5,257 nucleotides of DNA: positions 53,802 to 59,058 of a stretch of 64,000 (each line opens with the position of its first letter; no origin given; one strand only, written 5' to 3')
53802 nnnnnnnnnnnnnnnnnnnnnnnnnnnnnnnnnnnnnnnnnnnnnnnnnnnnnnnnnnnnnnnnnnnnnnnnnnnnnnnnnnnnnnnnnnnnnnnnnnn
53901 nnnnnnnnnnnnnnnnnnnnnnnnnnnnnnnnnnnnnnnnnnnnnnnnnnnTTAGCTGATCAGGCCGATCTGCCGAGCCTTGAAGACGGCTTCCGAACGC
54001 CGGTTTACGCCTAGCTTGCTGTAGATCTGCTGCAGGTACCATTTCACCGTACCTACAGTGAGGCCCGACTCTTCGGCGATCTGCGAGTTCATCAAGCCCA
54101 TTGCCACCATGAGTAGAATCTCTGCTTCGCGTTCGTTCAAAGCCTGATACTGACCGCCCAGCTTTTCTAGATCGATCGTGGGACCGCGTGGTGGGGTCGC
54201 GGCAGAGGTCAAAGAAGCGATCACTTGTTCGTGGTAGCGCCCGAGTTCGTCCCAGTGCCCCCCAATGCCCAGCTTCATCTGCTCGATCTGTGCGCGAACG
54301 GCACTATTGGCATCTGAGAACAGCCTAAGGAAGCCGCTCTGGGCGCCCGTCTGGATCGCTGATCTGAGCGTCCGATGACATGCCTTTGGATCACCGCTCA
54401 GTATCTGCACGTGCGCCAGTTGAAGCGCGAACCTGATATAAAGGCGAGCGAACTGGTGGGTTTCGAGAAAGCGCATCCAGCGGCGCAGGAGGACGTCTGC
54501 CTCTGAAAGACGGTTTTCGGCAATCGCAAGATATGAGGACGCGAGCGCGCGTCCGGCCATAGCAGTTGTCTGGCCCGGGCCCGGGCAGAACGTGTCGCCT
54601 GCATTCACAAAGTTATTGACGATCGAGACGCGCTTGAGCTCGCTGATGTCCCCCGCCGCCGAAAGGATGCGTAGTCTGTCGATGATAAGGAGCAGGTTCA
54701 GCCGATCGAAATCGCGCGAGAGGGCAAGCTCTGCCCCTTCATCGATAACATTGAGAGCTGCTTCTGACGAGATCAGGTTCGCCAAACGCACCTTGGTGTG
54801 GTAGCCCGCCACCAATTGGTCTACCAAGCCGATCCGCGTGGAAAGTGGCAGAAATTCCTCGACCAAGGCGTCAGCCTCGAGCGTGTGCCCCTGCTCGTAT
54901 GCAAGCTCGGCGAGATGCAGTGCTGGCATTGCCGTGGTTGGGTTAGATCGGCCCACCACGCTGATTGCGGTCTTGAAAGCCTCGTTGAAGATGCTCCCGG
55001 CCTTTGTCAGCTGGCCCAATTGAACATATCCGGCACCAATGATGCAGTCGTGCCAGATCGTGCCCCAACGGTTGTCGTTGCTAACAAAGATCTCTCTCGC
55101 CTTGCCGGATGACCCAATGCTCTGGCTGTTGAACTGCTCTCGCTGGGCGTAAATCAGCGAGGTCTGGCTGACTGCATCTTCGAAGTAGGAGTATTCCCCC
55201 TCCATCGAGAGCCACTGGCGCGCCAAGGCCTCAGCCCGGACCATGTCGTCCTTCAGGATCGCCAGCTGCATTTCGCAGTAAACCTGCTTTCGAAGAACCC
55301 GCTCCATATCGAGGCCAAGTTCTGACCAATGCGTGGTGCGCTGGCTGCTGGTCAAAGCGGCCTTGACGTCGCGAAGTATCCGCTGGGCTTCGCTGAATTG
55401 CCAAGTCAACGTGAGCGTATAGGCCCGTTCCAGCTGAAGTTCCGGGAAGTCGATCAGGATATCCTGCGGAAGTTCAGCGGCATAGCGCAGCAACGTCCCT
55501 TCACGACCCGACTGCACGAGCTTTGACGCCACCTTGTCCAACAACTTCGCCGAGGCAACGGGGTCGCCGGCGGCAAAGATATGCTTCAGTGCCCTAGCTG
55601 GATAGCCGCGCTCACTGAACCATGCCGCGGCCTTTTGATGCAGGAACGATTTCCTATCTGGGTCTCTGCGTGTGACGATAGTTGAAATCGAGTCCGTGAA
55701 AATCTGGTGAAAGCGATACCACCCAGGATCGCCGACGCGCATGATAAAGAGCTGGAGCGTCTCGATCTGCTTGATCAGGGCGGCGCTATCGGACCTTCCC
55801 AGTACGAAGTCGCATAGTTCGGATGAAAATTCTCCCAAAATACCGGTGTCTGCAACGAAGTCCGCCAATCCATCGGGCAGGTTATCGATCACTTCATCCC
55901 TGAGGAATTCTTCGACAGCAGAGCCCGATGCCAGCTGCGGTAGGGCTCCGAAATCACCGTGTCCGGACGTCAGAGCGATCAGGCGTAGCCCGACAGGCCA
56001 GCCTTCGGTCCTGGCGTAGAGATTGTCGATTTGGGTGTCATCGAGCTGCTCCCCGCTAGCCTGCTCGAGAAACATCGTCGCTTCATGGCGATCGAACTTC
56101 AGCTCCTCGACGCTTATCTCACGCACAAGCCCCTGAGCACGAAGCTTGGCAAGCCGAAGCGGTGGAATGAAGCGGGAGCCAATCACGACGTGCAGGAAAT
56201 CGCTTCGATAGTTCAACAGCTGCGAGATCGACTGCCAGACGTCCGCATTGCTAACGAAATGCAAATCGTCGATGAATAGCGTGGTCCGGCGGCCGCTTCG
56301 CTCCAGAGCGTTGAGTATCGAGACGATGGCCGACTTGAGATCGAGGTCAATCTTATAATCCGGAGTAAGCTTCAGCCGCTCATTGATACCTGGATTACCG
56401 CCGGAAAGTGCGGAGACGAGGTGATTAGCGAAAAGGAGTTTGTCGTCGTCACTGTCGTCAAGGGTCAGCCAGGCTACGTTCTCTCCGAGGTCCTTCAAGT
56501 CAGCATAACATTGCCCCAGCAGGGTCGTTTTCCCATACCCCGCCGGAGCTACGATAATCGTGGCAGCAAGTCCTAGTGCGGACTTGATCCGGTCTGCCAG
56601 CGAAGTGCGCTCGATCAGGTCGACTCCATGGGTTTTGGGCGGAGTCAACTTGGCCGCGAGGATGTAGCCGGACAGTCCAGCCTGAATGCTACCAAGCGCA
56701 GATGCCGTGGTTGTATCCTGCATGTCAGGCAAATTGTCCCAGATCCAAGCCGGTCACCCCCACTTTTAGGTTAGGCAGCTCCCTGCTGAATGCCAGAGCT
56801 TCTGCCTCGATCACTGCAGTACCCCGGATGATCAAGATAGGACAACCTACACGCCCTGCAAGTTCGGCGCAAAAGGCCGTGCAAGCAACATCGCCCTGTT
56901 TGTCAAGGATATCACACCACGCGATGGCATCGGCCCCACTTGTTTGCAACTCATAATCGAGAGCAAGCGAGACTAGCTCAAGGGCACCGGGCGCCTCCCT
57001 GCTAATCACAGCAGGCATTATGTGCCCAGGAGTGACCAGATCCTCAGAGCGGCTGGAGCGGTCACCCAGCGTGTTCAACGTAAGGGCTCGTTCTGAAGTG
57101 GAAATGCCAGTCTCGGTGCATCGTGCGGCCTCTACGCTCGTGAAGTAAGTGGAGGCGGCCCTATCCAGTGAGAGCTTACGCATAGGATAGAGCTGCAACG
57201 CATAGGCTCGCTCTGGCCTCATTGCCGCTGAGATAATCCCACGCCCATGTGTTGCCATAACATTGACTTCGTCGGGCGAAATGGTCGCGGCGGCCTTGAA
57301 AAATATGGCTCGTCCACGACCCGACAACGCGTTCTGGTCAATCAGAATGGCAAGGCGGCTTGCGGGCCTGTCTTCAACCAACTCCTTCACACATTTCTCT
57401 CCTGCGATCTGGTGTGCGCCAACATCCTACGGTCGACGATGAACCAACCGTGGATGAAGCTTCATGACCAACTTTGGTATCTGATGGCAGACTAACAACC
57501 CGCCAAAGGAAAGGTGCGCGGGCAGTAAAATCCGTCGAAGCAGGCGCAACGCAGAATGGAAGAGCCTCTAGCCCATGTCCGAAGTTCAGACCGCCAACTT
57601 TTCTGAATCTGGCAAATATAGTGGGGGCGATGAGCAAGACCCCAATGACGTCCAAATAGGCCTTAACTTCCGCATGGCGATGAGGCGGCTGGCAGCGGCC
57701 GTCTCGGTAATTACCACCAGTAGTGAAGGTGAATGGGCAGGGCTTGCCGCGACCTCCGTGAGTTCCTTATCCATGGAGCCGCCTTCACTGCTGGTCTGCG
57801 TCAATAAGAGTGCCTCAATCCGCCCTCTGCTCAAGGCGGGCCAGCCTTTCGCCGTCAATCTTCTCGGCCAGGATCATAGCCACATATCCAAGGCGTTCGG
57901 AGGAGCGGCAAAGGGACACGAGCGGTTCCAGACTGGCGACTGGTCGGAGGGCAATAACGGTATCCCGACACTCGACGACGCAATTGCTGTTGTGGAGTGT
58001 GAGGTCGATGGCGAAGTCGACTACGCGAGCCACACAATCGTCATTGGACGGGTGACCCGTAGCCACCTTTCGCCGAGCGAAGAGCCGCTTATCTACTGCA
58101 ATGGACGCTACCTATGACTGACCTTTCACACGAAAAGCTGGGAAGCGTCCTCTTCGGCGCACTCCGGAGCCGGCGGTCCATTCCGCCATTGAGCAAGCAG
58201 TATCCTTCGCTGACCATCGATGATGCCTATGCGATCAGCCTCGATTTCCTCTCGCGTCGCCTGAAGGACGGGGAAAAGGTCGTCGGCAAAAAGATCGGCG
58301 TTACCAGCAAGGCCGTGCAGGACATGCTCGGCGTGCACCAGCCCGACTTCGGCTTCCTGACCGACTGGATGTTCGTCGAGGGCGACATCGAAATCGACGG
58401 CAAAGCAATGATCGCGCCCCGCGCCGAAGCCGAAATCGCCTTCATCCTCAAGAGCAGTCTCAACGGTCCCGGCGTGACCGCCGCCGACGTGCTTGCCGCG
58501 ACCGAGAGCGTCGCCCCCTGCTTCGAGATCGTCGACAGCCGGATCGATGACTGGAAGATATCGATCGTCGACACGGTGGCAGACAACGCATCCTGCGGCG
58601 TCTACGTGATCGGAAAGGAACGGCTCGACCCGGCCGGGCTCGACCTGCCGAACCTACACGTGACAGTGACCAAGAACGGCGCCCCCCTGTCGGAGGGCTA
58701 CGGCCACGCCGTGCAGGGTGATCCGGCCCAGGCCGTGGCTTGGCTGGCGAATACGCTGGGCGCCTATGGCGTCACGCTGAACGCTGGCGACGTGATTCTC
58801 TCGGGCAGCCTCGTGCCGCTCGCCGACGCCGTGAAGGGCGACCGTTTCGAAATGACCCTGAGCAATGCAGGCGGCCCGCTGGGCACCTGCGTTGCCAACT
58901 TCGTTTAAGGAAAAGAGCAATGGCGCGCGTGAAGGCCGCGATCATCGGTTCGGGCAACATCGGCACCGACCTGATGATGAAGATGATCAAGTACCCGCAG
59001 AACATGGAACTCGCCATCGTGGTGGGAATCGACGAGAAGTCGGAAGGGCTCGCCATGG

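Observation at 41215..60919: Candidate undescribed pathway: Baeyer-Villiger opening of hydroxy-tetralones/naphthoquinones to 2-hydroxyglutarate, pyruvate and acetyl-CoA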

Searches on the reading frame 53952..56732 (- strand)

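Call 4: search_protein_families(library=pfam, proteins=[window:53952-56732:-])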
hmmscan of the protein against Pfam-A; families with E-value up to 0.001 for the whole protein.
window:53952-56732:- (926 aa): 6 families
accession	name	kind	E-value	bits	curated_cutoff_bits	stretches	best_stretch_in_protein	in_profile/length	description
PF00196.25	GerE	-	9.2e-13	48.1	23.5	1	864-917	2-55/57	Bacterial regulatory proteins, luxR family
PF17874.7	TPR_MalT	-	1.9e-12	47.6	45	1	489-819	9-333/336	MalT-like TPR region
PF25199.1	nSTAND_NTPase5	-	1.5e-06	28.5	34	1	50-98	36-85/145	Novel STAND NTPase 5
PF13401.12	AAA_22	-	3e-06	28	27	1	58-187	8-124/130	AAA domain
PF13424.12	TPR_12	-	1.2e-05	25.8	30.1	1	565-628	9-72/77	Tetratricopeptide repeat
PF08281.18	Sigma70_r4_2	-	5.8e-05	23.1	25.7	1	863-907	9-54/54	Sigma-70, region 4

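Call 6: search_protein_families(library=ncbifam, proteins=[window:53952-56732:-], max_evalue=1e-10)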
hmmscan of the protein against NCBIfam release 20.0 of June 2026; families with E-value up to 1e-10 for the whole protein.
window:53952-56732:- (926 aa): 1 family
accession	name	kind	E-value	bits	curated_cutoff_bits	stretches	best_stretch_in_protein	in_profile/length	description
NF003420.0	PRK04841.1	equivalog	1.4e-87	294.7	537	1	26-520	4-491/903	HTH-type transcriptional regulator MalT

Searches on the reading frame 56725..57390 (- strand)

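Call 4: search_protein_families(library=pfam, proteins=[window:56725-57390:-])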
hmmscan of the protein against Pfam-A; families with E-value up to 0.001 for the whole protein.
window:56725-57390:- (221 aa): 1 family
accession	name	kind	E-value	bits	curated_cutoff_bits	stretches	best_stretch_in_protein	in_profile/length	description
PF00926.24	DHBP_synthase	-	5.5e-27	94.9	26.4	1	4-188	3-185/191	3,4-dihydroxy-2-butanone 4-phosphate synthase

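Call 6: search_protein_families(library=ncbifam, proteins=[window:56725-57390:-], max_evalue=1e-10)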
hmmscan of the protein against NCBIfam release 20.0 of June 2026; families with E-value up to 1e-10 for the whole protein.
window:56725-57390:- (221 aa): 6 families
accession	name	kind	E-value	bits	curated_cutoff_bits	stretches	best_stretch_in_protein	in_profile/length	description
NF010626.1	PRK14019.1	equivalog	7.7e-24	84.3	513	1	2-129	6-131/364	bifunctional 3,4-dihydroxy-2-butanone-4-phosphate synthase/GTP cyclohydrolase II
NF006803.0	PRK09311.1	equivalog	3.8e-22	78.6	569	1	4-169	15-179/417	bifunctional 3,4-dihydroxy-2-butanone-4-phosphate synthase/GTP cyclohydrolase II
NF006804.0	PRK09314.1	equivalog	3.9e-20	72.3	432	1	3-132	8-133/339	bifunctional 3,4-dihydroxy-2-butanone 4-phosphate synthase/GTP cyclohydrolase II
TIGR00506.1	ribB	equivalog_domain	8.8e-20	71.1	177.45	1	32-189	34-198/204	3,4-dihydroxy-2-butanone-4-phosphate synthase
NF006806.0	PRK09319.1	equivalog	2.5e-15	56.1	764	1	15-127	28-140/561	bifunctional 3,4-dihydroxy-2-butanone-4-phosphate synthase/GTP cyclohydrolase II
NF009132.0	PRK12485.1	equivalog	2e-14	53.5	693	1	2-127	7-130/369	bifunctional 3,4-dihydroxy-2-butanone-4-phosphate synthase/GTP cyclohydrolase II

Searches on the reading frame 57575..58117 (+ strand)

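Call 4: search_protein_families(library=pfam, proteins=[window:57575-58117:+])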
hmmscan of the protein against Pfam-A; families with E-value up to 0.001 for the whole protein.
window:57575-58117:+ (180 aa): 1 family
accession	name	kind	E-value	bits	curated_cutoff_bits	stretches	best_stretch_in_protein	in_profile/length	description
PF01613.24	Flavin_Reduct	-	9.3e-40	136.7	27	1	36-179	1-149/153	Flavin reductase like domain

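Call 6: search_protein_families(library=ncbifam, proteins=[window:57575-58117:+], max_evalue=1e-10)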
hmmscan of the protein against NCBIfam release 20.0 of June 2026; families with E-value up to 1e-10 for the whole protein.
window:57575-58117:+ (180 aa): 8 families
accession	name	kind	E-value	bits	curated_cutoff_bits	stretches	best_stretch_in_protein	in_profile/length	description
TIGR03615.1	RutF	equivalog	1.1e-37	129.5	254.75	1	30-179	4-153/156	NADH-dependent FMN reductase RutF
NF042921.1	HpaC_Thermus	equivalog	6.9e-30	104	200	1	31-179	4-146/150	4-hydroxyphenylacetate 3-monooxygenase reductase subunit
TIGR02296.1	HpaC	equivalog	3.6e-28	98.5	205.95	1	32-177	1-148/154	4-hydroxyphenylacetate 3-monooxygenase, reductase component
NF045630.1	monooxsub_HsaB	equivalog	2.1e-27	96.1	230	1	31-179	9-156/186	3-hydroxy-9,10-secoandrosta-1,3,5(10)-triene-9,17-dione monooxygenase reductase subunit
NF052639.1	FlvnRedFerAPor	equivalog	9.2e-26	90.4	260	1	30-179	5-152/158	flavin reductase FerA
NF045733.1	StyMonoxStyB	equivalog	4.8e-25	88.3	200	1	30-179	2-146/150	styrene monooxygenase NADH-dependent flavin reductase subunit StyB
NF045919.1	HphnlacHdxRed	equivalog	1.2e-22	80.4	340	1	31-179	9-155/309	p-hydroxyphenylacetate 3-hydroxylase reductase component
NF012030.0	PRK15486.1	equivalog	5.4e-22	78.3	315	1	30-179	8-159/170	4-hydroxyphenylacetate 3-monooxygenase reductase subunit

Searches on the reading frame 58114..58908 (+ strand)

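Call 4: search_protein_families(library=pfam, proteins=[window:58114-58908:+])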
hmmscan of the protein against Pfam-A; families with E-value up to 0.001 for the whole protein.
window:58114-58908:+ (264 aa): 1 family
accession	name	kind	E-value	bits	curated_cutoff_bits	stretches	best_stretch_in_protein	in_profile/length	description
PF01557.24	FAA_hydrolase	-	8.8e-12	45.6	23.9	1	102-259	58-209/214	Fumarylacetoacetate (FAA) hydrolase C-terminal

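Call 6: search_protein_families(library=ncbifam, proteins=[window:58114-58908:+], max_evalue=1e-10)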
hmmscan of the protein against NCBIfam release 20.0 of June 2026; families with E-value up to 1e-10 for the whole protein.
window:58114-58908:+ (264 aa): 4 families
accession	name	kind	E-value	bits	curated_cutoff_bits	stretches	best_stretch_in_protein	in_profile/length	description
TIGR03220.1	catechol_dmpE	equivalog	1.2e-104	349.3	408.8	1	6-254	2-250/255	2-oxopent-4-enoate hydratase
TIGR02312.1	HpaH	equivalog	1.5e-65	221.4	351.5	1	7-263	8-266/267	2-oxo-hept-4-ene-1,7-dioate hydratase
NF008461.0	PRK11342.1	equivalog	1.3e-61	208.3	350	1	2-253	2-253/269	2-keto-4-pentenoate hydratase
TIGR03218.1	catechol_dmpH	equivalog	1.7e-60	204.6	350.55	1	13-248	17-252/263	2-oxo-3-hexenedioate decarboxylase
